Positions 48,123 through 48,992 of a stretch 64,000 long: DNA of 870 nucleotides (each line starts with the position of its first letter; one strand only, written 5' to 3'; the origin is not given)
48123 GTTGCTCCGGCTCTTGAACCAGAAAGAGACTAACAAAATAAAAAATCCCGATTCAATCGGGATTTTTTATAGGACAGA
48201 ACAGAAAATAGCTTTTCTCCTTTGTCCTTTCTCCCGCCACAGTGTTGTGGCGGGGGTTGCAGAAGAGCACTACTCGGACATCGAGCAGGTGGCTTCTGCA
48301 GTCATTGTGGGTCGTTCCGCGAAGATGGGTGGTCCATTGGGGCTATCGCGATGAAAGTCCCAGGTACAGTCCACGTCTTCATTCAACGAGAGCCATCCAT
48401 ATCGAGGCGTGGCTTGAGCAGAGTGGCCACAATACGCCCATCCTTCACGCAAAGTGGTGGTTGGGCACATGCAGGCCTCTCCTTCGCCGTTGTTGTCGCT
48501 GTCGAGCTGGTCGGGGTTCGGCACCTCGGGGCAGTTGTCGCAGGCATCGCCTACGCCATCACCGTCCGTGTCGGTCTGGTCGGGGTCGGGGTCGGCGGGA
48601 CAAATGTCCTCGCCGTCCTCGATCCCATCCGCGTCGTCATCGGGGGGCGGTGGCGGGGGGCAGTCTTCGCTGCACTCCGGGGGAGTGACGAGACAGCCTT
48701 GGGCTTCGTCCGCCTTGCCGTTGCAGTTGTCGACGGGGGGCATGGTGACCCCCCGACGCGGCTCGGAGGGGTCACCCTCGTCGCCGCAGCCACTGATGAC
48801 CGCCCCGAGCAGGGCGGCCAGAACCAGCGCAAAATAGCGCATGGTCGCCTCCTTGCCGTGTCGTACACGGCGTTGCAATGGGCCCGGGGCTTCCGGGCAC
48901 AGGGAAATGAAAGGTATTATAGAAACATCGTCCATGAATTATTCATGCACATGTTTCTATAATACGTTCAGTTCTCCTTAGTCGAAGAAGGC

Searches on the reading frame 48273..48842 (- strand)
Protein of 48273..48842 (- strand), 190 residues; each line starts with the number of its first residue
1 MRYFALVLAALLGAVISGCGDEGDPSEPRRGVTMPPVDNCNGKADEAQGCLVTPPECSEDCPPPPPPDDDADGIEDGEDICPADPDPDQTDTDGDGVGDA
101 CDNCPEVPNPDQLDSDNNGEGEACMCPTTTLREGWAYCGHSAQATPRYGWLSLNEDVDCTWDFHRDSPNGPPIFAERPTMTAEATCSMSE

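Call 15: search_protein_families(library=pfam, proteins=[window:48273-48842:-], max_evalue=0.1)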
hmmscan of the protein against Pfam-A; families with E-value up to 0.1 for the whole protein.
window:48273-48842:- (190 aa): 1 family
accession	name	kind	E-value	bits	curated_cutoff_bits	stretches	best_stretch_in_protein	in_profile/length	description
PF02412.23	TSP_3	-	7.1e-08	32.5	25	1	89-112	13-36/36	Thrombospondin type 3 repeat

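Call 33: find_homologous_proteins(query=window:48273-48842:-, max_evalue=0.001)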
Query window:48273-48842:- (190 aa): 677 proteins with E <= 0.001 among 1005 candidates; the best 120 are listed.
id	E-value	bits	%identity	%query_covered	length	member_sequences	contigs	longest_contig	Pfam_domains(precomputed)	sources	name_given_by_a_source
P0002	8.1e-127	439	100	100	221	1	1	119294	PF02412.24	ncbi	-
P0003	2.5e-46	176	56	37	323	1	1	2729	PF02412.24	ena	-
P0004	7.7e-46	175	64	32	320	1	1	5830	PF02412.24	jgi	jgi:MYXO-CTERM domain-containing protein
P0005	3.2e-36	143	59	31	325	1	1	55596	PF02412.24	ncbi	ncbi:MAG: thrombospondin type 3 repeat-containing protein [bacterium]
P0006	7.3e-36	142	59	34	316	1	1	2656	PF02412.24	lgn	-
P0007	1.6e-34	138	49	44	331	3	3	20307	PF02412.24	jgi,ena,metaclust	metaclust:\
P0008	1.3e-33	135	57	33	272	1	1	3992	PF02412.24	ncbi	ncbi:MAG: thrombospondin type 3 repeat-containing protein, partial [Thermoanaerobaculia bacterium]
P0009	2.4e-33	134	57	35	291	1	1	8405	PF02412.24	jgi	jgi:hypothetical protein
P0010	2.0e-32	131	62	35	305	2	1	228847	PF02412.24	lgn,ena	-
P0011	2.9e-31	127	52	36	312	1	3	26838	PF02412.24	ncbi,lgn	-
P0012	1.0e-30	125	61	30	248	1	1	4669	PF02412.24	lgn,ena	-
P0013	1.3e-30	125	66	31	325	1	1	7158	PF02412.24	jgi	-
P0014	1.4e-30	125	63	33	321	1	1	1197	PF02412.24,PF13517.13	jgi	jgi:hypothetical protein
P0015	2.0e-30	124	51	35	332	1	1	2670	PF02412.24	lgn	-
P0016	5.9e-30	123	63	24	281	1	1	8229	PF02412.24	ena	-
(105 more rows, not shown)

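Call 74: search_protein_families(library=ncbifam, proteins=[window:48273-48842:-], max_evalue=0.1)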
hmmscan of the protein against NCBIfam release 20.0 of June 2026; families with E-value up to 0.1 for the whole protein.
window:48273-48842:- (190 aa): 4 families
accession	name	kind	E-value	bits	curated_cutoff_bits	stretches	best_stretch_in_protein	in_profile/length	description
NF047638.1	throspo3_MtsC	equivalog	1.4e-13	50.5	350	1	68-124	66-122/428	cell-cell cohesion MYXO-CTERM protein MtsC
NF045500.1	Omp28_seleno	equivalog_domain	1.5e-07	31.1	200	2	67-106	273-312/377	Omp28-related selenoprotein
TIGR04359.1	TrbK_RP4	equivalog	0.0033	17.4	23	1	5-43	2-30/67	entry exclusion lipoprotein TrbK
NF033763.1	exchanger_TraB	exception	0.021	12.8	700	1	52-109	309-370/522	outer membrane exchange protein TraB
